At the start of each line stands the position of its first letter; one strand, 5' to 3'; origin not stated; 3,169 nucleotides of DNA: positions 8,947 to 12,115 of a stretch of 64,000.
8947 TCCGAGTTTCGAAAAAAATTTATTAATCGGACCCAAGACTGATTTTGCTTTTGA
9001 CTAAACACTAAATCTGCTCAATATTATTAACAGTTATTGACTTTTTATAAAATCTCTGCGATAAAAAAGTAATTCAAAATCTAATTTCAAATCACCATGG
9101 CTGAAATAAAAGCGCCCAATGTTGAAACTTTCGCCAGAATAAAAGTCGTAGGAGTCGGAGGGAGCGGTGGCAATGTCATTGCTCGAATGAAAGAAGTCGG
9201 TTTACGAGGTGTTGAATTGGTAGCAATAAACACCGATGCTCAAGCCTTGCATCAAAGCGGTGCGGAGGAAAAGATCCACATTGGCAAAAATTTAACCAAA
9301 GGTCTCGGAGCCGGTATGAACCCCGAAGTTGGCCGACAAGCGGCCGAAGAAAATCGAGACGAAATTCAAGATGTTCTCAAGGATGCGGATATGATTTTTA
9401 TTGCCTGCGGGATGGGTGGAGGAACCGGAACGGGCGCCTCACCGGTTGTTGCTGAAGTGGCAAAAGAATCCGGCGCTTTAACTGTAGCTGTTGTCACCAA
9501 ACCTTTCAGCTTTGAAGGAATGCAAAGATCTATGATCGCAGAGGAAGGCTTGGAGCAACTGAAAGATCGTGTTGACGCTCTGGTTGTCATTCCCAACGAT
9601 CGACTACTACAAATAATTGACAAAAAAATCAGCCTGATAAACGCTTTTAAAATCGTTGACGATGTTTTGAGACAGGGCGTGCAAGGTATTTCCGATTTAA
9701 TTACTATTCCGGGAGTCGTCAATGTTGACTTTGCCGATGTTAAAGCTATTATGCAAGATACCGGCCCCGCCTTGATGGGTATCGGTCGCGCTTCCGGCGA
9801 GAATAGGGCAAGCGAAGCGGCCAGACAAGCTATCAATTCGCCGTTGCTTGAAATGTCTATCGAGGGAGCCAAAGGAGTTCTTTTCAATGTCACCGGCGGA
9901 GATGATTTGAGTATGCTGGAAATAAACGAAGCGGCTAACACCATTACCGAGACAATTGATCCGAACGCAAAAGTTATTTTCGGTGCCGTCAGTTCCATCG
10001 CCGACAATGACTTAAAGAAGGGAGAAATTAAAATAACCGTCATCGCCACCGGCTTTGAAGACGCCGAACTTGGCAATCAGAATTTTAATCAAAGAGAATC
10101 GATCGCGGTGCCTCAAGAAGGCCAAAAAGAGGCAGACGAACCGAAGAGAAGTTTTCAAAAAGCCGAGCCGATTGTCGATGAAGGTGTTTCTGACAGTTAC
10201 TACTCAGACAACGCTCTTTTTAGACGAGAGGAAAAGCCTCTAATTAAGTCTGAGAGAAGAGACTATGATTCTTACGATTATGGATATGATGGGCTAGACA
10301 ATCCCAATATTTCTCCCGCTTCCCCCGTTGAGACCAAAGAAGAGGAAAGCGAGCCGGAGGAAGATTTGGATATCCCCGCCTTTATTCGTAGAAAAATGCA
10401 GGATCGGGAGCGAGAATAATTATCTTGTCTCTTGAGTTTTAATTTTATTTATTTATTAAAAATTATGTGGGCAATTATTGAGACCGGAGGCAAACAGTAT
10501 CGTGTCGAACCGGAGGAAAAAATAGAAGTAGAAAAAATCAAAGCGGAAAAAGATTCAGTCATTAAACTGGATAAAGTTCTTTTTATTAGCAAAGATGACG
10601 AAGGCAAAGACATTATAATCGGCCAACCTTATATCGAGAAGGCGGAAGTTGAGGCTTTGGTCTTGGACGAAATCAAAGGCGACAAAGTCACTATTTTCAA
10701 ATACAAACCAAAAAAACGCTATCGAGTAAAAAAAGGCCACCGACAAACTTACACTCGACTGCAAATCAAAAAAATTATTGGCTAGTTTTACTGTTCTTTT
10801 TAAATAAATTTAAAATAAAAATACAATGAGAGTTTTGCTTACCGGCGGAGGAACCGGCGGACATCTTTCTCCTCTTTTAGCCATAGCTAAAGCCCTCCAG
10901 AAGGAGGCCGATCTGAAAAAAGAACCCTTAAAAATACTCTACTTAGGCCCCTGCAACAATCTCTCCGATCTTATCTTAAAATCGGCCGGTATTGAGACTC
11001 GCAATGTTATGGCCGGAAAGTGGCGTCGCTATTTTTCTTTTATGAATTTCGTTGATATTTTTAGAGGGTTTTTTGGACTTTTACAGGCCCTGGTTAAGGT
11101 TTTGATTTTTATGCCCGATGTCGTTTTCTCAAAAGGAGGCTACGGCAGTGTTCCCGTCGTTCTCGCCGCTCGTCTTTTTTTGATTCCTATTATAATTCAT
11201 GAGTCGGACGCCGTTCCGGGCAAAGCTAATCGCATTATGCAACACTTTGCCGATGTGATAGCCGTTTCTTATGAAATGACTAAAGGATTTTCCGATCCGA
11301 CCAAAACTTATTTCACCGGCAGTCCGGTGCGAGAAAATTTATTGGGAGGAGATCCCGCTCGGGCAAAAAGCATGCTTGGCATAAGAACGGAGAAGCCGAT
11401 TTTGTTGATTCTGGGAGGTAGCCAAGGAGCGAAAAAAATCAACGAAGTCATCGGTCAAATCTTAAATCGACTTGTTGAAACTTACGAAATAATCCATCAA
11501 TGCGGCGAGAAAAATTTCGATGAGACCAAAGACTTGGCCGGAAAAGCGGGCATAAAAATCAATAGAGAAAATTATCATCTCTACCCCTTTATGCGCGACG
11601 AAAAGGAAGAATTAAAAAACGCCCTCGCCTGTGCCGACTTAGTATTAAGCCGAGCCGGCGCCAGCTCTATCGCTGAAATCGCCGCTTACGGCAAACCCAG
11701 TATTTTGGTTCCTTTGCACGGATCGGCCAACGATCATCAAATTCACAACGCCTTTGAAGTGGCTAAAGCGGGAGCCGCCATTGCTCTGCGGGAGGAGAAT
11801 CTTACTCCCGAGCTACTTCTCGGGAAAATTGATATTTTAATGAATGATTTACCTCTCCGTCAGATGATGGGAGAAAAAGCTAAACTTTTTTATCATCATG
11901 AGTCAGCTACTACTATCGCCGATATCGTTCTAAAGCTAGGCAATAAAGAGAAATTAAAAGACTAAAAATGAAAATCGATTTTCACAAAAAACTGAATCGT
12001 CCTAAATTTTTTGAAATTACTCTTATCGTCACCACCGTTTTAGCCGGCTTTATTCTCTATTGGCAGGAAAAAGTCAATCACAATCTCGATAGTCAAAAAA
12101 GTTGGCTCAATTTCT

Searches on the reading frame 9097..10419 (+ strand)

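Call 17: search_protein_families(library=pfam, proteins=[window:9097-10419:+], max_evalue=0.00001)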
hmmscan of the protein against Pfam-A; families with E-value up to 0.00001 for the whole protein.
window:9097-10419:+ (440 aa): 2 families
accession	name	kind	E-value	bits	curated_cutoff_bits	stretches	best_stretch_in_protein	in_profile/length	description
PF00091.31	Tubulin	-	6.3e-50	170.5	33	1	14-175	1-190/190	Tubulin/FtsZ family, GTPase domain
PF12327.13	FtsZ_C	-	4.7e-33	113.8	27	1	223-321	1-95/95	FtsZ family, C-terminal domain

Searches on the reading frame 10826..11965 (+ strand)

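Call 17: search_protein_families(library=pfam, proteins=[window:10826-11965:+], max_evalue=0.00001)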
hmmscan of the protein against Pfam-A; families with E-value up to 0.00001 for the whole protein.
window:10826-11965:+ (379 aa): 2 families
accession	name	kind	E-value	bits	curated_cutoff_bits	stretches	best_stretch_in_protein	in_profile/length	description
PF04101.22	Glyco_tran_28_C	-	2.6e-37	128.8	22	1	193-353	2-155/166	Glycosyltransferase family 28 C-terminal domain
PF03033.26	Glyco_transf_28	-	3.2e-31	108.7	26.2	1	3-146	1-138/139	Glycosyltransferase family 28 N-terminal domain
